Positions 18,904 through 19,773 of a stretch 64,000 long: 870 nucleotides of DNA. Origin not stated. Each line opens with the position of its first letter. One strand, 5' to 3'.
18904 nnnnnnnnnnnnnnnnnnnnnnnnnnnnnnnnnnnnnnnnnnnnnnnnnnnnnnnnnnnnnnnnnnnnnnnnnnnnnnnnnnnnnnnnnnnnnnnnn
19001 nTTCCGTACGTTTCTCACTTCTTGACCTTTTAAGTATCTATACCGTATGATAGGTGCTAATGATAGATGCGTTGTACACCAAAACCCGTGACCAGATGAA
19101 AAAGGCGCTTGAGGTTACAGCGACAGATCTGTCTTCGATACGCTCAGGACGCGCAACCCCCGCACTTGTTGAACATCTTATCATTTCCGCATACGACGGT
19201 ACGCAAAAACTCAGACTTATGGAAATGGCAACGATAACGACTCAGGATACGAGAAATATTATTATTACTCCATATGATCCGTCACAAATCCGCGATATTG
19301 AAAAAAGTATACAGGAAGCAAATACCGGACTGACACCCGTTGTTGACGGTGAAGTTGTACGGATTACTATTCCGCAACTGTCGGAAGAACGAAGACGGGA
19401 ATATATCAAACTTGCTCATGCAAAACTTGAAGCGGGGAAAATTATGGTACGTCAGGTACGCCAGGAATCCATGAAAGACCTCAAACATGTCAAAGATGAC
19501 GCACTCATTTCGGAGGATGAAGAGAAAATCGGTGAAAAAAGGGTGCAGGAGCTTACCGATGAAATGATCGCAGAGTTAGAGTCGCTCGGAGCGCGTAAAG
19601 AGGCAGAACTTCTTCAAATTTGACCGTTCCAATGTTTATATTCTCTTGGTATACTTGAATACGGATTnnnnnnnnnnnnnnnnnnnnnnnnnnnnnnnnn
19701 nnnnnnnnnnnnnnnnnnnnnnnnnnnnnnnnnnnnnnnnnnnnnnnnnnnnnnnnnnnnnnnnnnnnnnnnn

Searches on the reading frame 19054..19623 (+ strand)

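Call 8: search_protein_families(library=pfam, proteins=[window:19054-19623:+], max_evalue=0.001)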
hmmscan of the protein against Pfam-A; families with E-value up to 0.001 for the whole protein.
window:19054-19623:+ (189 aa): 1 family
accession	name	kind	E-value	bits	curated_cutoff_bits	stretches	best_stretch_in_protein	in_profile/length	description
PF01765.24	RRF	-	2.7e-49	167.6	29.7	1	24-187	3-164/164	Ribosome recycling factor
